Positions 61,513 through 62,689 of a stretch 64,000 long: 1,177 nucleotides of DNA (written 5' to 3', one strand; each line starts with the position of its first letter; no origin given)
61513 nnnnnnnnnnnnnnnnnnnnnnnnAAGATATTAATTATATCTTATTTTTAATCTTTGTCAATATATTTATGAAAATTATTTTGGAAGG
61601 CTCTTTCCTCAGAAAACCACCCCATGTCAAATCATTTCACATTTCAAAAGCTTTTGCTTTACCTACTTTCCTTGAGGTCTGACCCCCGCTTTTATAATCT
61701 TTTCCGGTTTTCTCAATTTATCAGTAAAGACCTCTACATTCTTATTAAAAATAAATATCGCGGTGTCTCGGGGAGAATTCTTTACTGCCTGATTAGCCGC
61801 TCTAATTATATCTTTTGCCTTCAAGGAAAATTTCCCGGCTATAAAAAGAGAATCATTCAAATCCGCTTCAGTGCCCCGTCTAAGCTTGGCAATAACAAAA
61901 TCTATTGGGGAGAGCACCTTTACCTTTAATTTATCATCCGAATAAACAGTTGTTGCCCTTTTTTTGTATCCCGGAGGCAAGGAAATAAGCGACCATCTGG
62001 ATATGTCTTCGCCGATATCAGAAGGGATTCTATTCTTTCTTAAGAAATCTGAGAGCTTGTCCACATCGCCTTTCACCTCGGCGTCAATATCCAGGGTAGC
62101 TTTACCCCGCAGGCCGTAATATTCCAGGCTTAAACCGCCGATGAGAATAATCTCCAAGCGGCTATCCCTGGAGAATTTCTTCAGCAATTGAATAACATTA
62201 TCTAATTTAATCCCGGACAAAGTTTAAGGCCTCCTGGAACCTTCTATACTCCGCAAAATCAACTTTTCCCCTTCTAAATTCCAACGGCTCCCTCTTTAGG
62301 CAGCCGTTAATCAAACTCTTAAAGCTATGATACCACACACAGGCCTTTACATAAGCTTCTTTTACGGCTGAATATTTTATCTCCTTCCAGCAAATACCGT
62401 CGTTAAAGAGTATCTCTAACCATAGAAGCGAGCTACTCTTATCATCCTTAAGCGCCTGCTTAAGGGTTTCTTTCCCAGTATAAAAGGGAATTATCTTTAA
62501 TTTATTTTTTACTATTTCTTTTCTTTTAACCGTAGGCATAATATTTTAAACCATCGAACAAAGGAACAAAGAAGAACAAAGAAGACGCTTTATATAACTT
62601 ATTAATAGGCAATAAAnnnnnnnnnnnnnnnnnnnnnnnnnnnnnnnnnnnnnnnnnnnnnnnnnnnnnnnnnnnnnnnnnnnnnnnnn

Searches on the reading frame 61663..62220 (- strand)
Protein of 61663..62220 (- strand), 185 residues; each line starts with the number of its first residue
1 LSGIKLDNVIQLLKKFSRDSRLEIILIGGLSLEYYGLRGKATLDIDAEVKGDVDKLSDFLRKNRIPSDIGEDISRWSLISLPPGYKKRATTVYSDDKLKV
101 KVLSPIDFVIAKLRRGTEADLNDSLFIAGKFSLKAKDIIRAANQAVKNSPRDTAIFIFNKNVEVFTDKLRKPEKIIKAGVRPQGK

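Call 3: search_protein_families(library=pfam, proteins=[window:61663-62220:-], max_evalue=0.01)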
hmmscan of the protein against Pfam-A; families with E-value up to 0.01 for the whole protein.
window:61663-62220:- (185 aa): 1 family
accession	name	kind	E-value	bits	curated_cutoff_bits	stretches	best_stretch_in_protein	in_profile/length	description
PF19502.5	DUF6036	-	1.5e-12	48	23.6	1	5-123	2-114/164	Nucleotidyltransferase of unknown function (DUF6036)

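Call 4: search_protein_families(library=ncbifam, proteins=[window:61663-62220:-], max_evalue=0.01)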
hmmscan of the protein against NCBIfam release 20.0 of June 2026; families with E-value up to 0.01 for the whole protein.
window:61663-62220:- (185 aa): 0 families

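Call 76: find_encoding_contigs(protein=window:61663-62220:-, flank=3000, max_places=8)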
Protein window:61663-62220:- (185 aa): 1 contig read that carries it; 1 place shown.
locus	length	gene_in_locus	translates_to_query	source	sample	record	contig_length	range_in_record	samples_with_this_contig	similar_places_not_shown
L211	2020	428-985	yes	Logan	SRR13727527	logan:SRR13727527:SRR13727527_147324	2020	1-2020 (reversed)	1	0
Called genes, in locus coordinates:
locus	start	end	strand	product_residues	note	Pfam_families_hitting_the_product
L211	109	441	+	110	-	-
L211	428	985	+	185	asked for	PF19502:DUF6036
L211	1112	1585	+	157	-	PF00572:Ribosomal_L13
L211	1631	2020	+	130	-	?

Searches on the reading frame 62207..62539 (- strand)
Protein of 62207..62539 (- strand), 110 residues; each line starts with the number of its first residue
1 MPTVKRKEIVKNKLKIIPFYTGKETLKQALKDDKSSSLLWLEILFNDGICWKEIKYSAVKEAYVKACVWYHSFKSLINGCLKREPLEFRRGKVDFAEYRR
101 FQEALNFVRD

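Call 3: search_protein_families(library=pfam, proteins=[window:62207-62539:-], max_evalue=0.01)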
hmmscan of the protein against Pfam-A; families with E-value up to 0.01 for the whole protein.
window:62207-62539:- (110 aa): 0 families

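Call 4: search_protein_families(library=ncbifam, proteins=[window:62207-62539:-], max_evalue=0.01)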
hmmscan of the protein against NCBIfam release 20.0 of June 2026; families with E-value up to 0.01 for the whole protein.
window:62207-62539:- (110 aa): 0 families

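Call 41: find_encoding_contigs(protein=window:62207-62539:-, flank=4000, max_places=8)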
Protein window:62207-62539:- (110 aa): 1 contig read that carries it; 1 place shown.
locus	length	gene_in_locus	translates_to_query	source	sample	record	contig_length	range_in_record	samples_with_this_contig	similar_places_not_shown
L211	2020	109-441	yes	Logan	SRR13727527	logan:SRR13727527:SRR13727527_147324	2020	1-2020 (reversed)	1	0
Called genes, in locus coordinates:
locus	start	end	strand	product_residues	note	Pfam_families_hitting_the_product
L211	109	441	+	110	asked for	-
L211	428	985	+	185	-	PF19502:DUF6036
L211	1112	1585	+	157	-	PF00572:Ribosomal_L13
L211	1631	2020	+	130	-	?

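Call 50: search_protein_families(library=pfam, proteins=[window:62207-62539:-], max_evalue=10)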
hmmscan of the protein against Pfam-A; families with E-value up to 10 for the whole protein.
window:62207-62539:- (110 aa): 0 families
